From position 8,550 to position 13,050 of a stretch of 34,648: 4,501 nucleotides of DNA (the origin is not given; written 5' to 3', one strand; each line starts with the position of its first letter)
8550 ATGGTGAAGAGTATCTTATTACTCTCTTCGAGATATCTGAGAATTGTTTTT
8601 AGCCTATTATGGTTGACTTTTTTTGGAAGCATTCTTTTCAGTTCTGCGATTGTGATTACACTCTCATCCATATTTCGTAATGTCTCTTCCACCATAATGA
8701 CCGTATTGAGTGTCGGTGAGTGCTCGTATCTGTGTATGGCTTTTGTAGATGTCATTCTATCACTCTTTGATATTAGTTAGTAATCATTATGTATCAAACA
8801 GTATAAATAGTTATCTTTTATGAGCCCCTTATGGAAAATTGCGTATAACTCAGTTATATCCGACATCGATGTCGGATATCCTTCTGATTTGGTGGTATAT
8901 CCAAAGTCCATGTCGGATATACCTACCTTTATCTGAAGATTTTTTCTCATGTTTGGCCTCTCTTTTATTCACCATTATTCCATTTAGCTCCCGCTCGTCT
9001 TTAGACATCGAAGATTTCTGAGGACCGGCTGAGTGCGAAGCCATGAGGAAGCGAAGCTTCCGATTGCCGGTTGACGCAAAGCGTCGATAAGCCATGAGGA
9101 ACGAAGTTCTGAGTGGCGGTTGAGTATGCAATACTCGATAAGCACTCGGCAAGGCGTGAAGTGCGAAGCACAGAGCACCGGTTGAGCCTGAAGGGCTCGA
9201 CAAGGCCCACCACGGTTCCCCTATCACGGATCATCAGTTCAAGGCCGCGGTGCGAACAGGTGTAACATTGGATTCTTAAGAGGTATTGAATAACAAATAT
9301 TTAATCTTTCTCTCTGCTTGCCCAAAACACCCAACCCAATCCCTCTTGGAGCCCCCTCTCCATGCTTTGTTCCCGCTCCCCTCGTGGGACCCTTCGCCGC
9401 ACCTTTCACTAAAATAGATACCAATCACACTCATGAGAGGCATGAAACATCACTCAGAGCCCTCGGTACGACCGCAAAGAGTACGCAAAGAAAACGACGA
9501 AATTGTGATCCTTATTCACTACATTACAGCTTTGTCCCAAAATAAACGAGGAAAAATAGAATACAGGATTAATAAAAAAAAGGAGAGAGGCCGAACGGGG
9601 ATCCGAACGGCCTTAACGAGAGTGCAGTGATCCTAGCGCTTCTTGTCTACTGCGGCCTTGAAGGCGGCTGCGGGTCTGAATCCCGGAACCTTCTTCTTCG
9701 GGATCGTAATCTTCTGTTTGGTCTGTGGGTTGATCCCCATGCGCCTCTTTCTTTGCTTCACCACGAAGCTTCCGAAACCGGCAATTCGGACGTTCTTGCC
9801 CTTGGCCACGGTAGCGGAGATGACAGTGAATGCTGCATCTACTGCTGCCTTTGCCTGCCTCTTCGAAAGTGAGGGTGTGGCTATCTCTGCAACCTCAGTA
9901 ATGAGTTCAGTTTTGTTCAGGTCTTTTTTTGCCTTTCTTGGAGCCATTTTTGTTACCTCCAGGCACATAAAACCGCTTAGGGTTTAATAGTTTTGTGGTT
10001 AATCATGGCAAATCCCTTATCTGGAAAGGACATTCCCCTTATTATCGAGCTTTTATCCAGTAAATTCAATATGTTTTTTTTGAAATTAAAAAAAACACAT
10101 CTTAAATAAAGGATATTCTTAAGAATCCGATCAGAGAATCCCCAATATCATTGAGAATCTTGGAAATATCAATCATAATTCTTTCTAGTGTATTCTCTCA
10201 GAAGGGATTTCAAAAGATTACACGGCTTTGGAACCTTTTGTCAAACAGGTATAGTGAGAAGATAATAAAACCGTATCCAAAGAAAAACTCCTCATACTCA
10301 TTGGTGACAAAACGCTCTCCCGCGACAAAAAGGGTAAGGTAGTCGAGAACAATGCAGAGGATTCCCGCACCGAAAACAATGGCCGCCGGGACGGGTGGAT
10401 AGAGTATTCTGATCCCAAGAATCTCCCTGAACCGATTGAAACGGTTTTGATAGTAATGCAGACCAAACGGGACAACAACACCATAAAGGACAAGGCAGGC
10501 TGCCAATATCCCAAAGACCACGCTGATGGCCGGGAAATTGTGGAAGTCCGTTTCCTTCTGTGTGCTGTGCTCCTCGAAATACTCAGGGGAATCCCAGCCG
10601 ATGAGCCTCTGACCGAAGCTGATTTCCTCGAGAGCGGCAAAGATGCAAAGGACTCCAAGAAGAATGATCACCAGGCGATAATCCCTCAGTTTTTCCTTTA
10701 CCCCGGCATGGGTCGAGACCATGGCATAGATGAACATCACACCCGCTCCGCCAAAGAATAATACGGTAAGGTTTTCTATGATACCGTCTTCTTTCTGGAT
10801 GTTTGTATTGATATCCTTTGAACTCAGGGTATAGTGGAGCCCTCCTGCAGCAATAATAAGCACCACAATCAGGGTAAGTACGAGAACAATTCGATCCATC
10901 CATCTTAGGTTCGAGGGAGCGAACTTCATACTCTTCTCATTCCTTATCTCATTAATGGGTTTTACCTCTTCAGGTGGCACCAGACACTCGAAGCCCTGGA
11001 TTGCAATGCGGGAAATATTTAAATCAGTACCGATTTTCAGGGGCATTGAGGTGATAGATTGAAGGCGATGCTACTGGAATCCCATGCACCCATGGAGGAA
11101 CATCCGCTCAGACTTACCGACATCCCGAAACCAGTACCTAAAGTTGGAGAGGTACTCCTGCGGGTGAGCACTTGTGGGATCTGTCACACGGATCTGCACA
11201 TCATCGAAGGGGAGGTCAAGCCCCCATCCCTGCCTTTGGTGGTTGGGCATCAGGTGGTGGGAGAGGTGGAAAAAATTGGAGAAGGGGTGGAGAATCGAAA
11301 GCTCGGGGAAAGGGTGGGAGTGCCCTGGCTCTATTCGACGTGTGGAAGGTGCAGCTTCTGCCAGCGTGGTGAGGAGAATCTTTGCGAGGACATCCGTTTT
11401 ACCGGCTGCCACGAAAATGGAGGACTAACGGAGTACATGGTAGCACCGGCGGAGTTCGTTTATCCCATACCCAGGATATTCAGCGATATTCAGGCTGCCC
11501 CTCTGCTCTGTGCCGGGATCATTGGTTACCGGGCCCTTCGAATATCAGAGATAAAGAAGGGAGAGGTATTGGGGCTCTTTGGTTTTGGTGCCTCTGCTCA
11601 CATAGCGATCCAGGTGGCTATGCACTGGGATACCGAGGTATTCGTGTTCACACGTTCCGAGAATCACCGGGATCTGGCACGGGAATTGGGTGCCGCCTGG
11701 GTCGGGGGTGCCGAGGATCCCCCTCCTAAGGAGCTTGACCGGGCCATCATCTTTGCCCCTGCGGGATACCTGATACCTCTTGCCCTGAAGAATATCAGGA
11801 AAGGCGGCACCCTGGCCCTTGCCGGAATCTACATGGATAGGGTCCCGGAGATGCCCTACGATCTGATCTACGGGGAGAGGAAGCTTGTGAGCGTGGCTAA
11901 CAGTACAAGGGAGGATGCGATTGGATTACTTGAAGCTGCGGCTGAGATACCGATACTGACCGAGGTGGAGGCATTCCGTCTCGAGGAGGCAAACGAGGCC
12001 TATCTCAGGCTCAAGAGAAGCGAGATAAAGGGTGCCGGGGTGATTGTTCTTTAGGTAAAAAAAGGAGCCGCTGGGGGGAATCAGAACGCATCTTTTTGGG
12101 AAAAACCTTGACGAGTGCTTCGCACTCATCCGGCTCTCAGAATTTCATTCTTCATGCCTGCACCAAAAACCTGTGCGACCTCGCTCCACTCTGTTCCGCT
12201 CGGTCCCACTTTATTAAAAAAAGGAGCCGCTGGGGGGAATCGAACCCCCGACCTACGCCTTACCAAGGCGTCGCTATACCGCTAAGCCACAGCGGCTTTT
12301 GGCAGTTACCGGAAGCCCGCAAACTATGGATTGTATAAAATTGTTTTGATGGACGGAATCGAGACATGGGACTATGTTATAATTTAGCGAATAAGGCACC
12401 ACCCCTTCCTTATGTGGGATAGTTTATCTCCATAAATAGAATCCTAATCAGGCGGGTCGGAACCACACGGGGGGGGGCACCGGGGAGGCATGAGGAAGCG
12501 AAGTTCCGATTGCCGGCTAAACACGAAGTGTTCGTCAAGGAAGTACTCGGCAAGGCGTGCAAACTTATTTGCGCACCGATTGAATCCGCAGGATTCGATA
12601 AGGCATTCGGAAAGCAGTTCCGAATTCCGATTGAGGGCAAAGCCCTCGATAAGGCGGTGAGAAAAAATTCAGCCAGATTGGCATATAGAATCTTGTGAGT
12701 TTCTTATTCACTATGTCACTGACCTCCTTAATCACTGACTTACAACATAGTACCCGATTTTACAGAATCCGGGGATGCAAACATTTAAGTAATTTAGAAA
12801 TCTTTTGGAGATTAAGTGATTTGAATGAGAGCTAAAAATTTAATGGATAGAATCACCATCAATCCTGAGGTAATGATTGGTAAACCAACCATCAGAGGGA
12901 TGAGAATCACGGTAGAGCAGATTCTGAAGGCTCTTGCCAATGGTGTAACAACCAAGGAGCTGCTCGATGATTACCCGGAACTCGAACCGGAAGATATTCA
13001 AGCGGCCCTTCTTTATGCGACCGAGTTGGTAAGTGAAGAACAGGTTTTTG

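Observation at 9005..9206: Family of tandem mini-hairpin arrays with conserved linkers and co-varying stems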

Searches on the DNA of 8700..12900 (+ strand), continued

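Call 82: search_with_rna_model(model_id=R1, sources=[L134, L135, L136, L137, L138, L139, L140, L141, L142, L143, L144, L145, L146, L147, L148, L149, L150, L151, L152, L153, L154, L155, L156, L157, L158, L159, L160, L161, L162, L163, L164, L165, L166, L167, L168, L169, L170, L171, L172, L173, L174, L175, L176, L177, L178, L179, L180, L181, L182, L183, L184, L185, L186, L187, L188, L189, L001, L002, L003, L004, L005, L006, L007, L008, L009, L010, L011, L012, L013, L014, L015, L016, L017, L018, L019, L020, L021, L022, L023, L024, L025, L026, L027, L028, L029, L030, L031, L032, L033, L034, L035, L036, L037, L038, L039, L040, L046, L049, L190], max_evalue=0.01)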
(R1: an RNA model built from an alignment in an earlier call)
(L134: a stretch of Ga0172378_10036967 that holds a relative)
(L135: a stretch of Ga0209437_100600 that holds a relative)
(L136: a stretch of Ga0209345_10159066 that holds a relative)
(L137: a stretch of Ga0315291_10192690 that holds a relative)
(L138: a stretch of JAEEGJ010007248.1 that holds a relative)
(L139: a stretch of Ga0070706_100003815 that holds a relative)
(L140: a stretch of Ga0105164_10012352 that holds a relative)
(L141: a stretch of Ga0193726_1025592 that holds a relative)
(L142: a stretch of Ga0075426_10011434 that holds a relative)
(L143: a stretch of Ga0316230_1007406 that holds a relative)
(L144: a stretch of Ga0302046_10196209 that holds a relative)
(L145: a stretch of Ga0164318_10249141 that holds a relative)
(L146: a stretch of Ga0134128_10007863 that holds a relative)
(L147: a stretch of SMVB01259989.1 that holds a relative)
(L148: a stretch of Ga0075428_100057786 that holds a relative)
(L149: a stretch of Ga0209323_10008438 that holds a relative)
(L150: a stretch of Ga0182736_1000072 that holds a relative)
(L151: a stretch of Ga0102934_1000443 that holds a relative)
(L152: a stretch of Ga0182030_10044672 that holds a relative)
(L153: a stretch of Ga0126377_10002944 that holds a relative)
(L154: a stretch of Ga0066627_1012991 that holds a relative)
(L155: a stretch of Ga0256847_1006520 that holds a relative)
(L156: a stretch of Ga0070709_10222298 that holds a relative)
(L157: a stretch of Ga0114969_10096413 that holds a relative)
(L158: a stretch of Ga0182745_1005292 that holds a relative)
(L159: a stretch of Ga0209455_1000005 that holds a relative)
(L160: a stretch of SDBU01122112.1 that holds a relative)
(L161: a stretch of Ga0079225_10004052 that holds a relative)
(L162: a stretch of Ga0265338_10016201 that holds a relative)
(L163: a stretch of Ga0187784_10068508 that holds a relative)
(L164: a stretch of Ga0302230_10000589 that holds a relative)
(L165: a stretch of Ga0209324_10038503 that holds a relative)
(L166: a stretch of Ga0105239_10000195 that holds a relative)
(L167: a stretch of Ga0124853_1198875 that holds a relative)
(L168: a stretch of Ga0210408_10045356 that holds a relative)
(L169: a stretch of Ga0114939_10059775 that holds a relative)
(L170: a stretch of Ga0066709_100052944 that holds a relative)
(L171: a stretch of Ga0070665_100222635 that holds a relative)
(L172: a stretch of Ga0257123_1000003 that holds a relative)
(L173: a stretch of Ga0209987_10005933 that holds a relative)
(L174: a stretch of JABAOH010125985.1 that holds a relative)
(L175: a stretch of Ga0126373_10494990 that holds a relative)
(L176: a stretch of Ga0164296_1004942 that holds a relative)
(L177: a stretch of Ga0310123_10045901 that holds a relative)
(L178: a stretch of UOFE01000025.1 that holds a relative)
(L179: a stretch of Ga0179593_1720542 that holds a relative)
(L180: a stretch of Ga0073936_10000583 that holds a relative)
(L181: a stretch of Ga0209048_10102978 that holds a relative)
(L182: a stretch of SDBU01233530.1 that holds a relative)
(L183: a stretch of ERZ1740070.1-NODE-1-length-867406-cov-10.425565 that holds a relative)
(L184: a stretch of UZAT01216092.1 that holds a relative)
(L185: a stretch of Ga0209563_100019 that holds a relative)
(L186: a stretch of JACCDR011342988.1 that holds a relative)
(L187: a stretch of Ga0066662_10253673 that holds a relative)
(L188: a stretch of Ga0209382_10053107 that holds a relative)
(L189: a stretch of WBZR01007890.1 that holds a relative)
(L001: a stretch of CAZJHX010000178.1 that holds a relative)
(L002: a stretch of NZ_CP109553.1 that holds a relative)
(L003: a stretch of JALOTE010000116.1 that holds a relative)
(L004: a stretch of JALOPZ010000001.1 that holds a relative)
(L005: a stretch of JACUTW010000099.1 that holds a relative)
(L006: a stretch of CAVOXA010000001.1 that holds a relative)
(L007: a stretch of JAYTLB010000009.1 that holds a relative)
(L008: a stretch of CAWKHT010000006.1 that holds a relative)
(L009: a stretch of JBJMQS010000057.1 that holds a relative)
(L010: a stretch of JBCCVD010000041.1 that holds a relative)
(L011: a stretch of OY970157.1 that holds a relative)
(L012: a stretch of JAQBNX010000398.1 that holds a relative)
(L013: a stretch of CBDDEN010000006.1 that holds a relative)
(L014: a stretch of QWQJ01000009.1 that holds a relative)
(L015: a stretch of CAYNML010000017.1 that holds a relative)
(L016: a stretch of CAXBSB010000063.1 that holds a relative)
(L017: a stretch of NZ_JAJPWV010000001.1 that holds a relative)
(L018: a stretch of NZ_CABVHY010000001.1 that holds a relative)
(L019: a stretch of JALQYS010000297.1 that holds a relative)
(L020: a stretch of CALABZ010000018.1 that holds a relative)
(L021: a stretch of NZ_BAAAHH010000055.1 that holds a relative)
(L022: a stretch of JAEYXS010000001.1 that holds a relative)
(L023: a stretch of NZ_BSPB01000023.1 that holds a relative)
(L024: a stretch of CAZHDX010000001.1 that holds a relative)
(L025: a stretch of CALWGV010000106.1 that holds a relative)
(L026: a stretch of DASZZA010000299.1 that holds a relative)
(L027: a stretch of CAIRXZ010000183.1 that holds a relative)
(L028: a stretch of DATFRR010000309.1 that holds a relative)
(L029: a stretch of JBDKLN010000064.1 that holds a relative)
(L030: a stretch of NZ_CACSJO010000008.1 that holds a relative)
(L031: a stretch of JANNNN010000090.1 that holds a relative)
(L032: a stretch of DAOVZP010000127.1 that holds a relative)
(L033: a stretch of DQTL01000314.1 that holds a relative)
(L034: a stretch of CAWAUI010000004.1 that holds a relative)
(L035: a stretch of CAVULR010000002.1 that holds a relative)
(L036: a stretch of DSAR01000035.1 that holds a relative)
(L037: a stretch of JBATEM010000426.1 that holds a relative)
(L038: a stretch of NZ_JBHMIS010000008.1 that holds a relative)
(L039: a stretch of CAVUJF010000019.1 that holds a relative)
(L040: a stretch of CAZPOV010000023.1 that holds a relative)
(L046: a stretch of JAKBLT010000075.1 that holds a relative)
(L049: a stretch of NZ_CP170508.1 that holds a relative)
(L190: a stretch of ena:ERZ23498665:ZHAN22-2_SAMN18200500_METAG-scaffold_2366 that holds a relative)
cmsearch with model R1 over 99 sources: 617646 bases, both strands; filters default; matches with E-value up to 0.01: 95.
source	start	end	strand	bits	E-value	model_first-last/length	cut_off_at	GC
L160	1965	1992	-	44.7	2.7e-11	1-28/28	no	0.61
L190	9282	9309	-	44.3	3.6e-11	1-28/28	no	0.61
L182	430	457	+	44.1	4.2e-11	1-28/28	no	0.5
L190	6365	6392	+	43.3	8.1e-11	1-28/28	no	0.64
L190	9752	9779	+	42.9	1.1e-10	1-28/28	no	0.5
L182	558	585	+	42.1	2e-10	1-28/28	no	0.68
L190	9803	9830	+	41.1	4.4e-10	1-28/28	no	0.57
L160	2116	2143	-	40.7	6.3e-10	1-28/28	no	0.54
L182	530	557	+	39.8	1.3e-09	1-28/28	no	0.57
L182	301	328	+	39.7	1.4e-09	1-28/28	no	0.5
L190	9689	9716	+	39.1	2.2e-09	1-28/28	no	0.54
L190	6303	6330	+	37.9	5.9e-09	1-28/28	no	0.46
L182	379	406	+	35.1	5.1e-08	1-28/28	no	0.57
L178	3814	3841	-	30.1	2.6e-06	1-28/28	no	0.5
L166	1510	1537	-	29.8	3.4e-06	1-28/28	no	0.43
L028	1893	1918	+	29.7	3.5e-06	1-28/28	no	0.65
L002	3703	3728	+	29.6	3.8e-06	1-28/28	no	0.62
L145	406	433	-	26.1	6e-05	1-28/28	no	0.5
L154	6652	6679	-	26.1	6e-05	1-28/28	no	0.46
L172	5857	5884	+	26.1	6e-05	1-28/28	no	0.46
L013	7738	7765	+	25.9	7e-05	1-28/28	no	0.64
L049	6468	6496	-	25.8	7.5e-05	1-28/28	no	0.55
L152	3544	3571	-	25.4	0.00011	1-28/28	no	0.5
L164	7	34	+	25.3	0.00012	1-28/28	no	0.43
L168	2528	2555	-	24.7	0.00018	1-28/28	no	0.54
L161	2515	2542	-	24.7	0.00019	1-28/28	no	0.61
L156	816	843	-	24.5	0.00022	1-28/28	no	0.5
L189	1878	1905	-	24.4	0.00023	1-28/28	no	0.57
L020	2047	2075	+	24.3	0.00025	1-28/28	no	0.52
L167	505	532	-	24.3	0.00025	1-28/28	no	0.5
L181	1665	1692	-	24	0.00032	1-28/28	no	0.57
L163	1399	1426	+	23.9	0.00033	1-28/28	no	0.5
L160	2016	2041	-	23.7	0.00039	1-28/28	no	0.62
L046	4427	4456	-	23.7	0.0004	1-28/28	no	0.43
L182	478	504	+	23.5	0.00046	1-28/28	no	0.63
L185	3843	3870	-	23.4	0.00052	1-28/28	no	0.61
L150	1922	1949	-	23.4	0.00052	1-28/28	no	0.5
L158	9924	9951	+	23.4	0.00052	1-28/28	no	0.5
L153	10651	10678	+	23.3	0.00054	1-28/28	no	0.54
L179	3562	3589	-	23.1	0.00065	1-28/28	no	0.57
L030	4363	4390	-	22.8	0.0008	1-28/28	no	0.64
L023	1717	1745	-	22.7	0.00087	1-28/28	no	0.59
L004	1718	1743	-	22.5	0.001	1-28/28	no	0.65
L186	1465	1492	+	22.5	0.0011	1-28/28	no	0.57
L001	4101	4129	-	22.3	0.0012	1-28/28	no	0.59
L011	883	911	-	22.3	0.0012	1-28/28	no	0.62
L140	734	761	+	22.2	0.0013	1-28/28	no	0.5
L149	6447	6474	+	22.1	0.0014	1-28/28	no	0.39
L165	1344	1371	-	22.1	0.0014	1-28/28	no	0.39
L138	10351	10378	+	22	0.0015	1-28/28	no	0.5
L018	6088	6114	-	22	0.0015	1-28/28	no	0.67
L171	775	802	-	21.9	0.0016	1-28/28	no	0.57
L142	1479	1506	-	21.8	0.0018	1-28/28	no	0.54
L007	639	666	+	21.8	0.0018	1-28/28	no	0.5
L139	14629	14656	-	21.7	0.0019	1-28/28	no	0.57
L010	2175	2203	-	21.7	0.0019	1-28/28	no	0.55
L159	1449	1476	+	21.7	0.0019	1-28/28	no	0.57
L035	1743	1770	+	21.6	0.002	1-28/28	no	0.54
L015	2018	2043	-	21.6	0.0021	1-28/28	no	0.62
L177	1663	1690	-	21.6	0.0021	1-28/28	no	0.5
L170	1805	1832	+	21.6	0.0021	1-28/28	no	0.54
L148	1362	1389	-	21.6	0.0021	1-28/28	no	0.57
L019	5150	5178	-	21.6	0.0021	1-28/28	no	0.59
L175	937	964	-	21.5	0.0023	1-28/28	no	0.54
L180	3711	3738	-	21.5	0.0023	1-28/28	no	0.57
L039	82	108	-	21.4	0.0024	1-28/28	no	0.63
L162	4581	4608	-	21.4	0.0024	1-28/28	no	0.54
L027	1469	1496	-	21.4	0.0024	1-28/28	no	0.57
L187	1216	1243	+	21.4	0.0025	1-28/28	no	0.61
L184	496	523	-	21.4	0.0025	1-28/28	no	0.57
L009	4887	4914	-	21.3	0.0026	1-28/28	no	0.54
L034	168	195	-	21.3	0.0026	1-28/28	no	0.57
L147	2280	2307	+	21.3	0.0026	1-28/28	no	0.54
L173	3461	3488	+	21.3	0.0026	1-28/28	no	0.54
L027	2296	2323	-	21.3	0.0026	1-28/28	no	0.57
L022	5835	5863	+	21.3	0.0027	1-28/28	no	0.59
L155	3407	3434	-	21.2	0.0028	1-28/28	no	0.54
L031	3655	3683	+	21.2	0.0028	1-28/28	no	0.52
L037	979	1007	+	21.2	0.0028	1-28/28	no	0.59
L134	2492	2519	+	21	0.0033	1-28/28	no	0.54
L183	2185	2212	+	20.9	0.0038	1-28/28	no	0.57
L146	5702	5729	-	20.7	0.0042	1-28/28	no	0.57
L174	192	219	+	20.6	0.0047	1-28/28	no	0.57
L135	7186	7213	-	20.5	0.005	1-28/28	no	0.5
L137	1514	1541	+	20.4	0.0052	1-28/28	no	0.5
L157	1832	1859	+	20.3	0.0057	1-28/28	no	0.57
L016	1406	1431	-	20.3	0.0058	1-28/28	no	0.42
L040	4178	4203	+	20.1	0.0069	1-28/28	no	0.42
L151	1422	1449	-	20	0.0074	1-28/28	no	0.61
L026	5968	5995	-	19.9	0.008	1-28/28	no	0.5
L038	1435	1463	-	19.9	0.0083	1-28/28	no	0.62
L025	7338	7367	-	19.8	0.0087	1-28/28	no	0.43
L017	119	145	+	19.8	0.009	1-28/28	no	0.48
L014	180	206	+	19.8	0.009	1-28/28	no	0.56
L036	1490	1519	+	19.7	0.0096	1-28/28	no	0.43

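Call 87: search_with_rna_model(model_id=R1, sources=[L192, L194, L195], filters=off, max_evalue=1)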
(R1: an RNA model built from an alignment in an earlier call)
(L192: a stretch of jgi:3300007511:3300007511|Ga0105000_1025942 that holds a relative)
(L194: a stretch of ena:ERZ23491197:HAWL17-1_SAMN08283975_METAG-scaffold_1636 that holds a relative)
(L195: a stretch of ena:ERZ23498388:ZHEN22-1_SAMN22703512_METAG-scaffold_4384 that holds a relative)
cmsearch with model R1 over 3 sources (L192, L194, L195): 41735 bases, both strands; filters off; matches with E-value up to 1: 1.
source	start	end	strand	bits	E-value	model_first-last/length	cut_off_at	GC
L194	9086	9100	+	12.4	0.2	7-21/28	no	0.73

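Call 88: search_with_rna_model(model_id=R2, sources=[L192, L194, L195], filters=off, max_evalue=1)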
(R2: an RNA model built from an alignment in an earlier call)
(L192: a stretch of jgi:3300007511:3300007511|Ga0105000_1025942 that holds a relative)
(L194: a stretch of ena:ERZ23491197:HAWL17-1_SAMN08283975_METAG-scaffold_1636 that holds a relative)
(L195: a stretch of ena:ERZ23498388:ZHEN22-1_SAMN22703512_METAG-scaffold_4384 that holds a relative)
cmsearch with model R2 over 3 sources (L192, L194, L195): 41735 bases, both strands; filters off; matches with E-value up to 1: 0.
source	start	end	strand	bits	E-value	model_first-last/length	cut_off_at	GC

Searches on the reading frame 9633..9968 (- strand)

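Call 22: search_protein_families(library=pfam, proteins=[window:9633-9968:-], max_evalue=0.01)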
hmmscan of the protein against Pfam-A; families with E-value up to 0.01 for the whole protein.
window:9633-9968:- (111 aa): 4 families
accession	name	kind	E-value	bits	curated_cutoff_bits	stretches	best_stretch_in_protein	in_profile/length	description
PF00216.26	Bac_DNA_binding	-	9.3e-28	96.8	22.4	1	17-107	1-89/90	Bacterial DNA-binding protein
PF14908.11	HU-CCDC81_euk_1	-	1.5e-05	25.4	26.1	1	31-106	16-84/89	CCDC81 eukaryotic HU domain 1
PF18291.6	HU-HIG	-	9.4e-05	22.9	26.2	1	13-110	28-121/125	HU domain fused to wHTH, Ig, or Glycine-rich motif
PF18289.6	HU-CCDC81_euk_2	-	0.00044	20.7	26.1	1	33-78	15-62/75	CCDC81 eukaryotic HU domain 2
